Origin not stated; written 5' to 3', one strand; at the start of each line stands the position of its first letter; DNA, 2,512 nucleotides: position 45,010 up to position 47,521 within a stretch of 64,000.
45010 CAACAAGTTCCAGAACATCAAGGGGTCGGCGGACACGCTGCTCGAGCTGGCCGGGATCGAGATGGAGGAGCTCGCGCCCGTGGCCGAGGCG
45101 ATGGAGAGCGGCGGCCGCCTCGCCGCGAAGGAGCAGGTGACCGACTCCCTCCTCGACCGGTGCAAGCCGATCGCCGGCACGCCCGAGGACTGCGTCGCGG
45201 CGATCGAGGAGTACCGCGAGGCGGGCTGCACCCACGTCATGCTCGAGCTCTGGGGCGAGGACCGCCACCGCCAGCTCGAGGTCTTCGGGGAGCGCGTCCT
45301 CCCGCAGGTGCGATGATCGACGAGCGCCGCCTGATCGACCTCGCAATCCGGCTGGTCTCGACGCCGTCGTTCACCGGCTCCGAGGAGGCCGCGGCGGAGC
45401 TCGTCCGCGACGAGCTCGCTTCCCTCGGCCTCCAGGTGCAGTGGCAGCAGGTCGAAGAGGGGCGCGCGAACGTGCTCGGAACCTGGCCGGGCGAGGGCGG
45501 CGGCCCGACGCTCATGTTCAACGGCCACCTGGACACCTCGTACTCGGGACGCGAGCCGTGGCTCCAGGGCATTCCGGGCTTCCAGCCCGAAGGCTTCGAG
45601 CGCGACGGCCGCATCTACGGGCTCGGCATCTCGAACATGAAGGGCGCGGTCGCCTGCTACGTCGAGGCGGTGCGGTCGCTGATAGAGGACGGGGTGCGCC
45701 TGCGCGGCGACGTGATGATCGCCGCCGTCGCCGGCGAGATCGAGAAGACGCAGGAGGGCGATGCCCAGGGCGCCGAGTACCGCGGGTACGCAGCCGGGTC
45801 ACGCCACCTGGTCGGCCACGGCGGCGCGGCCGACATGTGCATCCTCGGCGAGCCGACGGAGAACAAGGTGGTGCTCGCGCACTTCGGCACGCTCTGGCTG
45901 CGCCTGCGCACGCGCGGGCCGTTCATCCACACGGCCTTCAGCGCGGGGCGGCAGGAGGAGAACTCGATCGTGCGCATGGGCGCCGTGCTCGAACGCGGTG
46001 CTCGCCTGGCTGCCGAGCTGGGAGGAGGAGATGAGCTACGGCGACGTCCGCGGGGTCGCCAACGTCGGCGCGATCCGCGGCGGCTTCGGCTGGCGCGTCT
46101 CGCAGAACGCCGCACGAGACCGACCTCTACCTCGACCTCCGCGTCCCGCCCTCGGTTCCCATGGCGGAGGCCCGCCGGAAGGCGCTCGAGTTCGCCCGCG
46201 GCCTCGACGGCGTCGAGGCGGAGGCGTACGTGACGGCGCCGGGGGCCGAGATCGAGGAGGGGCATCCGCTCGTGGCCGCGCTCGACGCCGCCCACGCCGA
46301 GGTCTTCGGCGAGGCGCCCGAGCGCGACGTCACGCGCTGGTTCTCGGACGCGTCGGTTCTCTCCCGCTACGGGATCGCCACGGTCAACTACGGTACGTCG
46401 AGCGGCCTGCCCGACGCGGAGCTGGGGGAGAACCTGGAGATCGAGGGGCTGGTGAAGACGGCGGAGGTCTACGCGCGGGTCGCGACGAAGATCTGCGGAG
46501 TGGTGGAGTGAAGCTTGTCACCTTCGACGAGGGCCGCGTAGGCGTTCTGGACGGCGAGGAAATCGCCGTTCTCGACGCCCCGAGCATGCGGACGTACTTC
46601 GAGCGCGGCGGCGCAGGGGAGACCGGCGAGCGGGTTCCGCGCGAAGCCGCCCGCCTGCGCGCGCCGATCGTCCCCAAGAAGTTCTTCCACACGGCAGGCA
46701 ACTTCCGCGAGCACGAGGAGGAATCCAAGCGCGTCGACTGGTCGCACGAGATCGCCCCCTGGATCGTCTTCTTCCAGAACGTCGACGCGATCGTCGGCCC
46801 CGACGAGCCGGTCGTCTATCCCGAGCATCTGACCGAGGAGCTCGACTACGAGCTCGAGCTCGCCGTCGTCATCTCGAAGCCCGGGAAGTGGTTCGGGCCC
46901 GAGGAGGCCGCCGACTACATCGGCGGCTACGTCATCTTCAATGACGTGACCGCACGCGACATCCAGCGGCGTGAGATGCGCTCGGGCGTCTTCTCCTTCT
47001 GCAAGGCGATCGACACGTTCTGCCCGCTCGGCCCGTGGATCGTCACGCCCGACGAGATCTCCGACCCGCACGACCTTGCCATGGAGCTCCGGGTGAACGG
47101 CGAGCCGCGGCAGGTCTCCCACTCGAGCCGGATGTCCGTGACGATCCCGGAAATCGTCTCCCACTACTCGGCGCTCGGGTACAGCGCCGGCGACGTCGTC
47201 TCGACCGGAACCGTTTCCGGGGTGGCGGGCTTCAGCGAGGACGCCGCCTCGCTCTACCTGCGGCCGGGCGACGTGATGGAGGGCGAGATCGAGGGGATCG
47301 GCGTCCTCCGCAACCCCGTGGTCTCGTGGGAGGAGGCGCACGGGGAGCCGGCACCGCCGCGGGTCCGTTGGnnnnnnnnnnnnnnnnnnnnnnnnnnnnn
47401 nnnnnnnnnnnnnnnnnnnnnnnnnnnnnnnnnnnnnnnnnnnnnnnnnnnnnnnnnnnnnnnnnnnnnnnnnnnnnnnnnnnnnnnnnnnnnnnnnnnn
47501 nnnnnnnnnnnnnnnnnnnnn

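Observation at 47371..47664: Family-B MITE-like element, copy 1, embedded in a 97-codon ORF that bridges the FAH and M24 genes with GTGA overlaps at both ends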

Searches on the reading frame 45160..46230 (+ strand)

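Call 37: search_protein_families(library=pfam, proteins=[window:45160-46230:+], max_evalue=0.01)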
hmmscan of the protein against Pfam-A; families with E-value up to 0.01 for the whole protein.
window:45160-46230:+ (357 aa): 1 family
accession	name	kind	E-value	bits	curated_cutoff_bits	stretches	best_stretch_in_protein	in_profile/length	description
PF01546.33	Peptidase_M20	-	5.8e-12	46.4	24.6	1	119-236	1-104/206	Peptidase family M20/M25/M40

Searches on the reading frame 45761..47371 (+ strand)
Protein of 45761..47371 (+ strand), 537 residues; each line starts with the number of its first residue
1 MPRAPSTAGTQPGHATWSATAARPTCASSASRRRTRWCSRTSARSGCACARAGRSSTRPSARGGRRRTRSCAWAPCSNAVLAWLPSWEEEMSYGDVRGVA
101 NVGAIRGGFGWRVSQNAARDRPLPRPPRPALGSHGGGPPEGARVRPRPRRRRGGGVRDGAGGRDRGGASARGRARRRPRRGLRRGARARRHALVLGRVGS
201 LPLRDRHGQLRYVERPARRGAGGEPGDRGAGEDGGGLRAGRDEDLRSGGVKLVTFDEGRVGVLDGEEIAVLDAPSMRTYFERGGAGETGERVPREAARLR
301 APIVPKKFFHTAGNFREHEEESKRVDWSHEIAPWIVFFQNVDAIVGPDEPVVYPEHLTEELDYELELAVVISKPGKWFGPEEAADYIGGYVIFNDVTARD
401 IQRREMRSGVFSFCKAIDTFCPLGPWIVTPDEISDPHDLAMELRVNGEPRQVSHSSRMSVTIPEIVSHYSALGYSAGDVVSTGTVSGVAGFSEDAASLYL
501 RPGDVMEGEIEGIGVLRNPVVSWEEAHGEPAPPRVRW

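Call 37: search_protein_families(library=pfam, proteins=[window:45761-47371:+], max_evalue=0.01)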
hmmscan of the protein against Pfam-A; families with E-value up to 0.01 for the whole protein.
window:45761-47371:+ (537 aa): 2 families
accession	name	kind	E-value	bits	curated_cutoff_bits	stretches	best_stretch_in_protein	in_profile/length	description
PF01557.24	FAA_hydrolase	-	3.2e-67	226.8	23.9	1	308-521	2-214/214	Fumarylacetoacetate (FAA) hydrolase C-terminal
PF10370.14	Rv2993c-like_N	-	0.00013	23.2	21.3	1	258-302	12-50/50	Rv2993c-like, N-terminal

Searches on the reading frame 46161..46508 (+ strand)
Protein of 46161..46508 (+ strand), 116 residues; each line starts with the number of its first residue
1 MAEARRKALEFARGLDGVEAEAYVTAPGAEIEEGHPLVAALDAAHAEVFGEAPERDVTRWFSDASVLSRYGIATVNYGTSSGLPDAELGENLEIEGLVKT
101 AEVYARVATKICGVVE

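Call 37: search_protein_families(library=pfam, proteins=[window:46161-46508:+], max_evalue=0.01)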
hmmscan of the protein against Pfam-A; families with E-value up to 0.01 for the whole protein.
window:46161-46508:+ (116 aa): 1 family
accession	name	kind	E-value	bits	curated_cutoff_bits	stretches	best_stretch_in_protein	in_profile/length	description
PF01546.33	Peptidase_M20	-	3.2e-05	24.4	24.6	1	18-109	114-205/206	Peptidase family M20/M25/M40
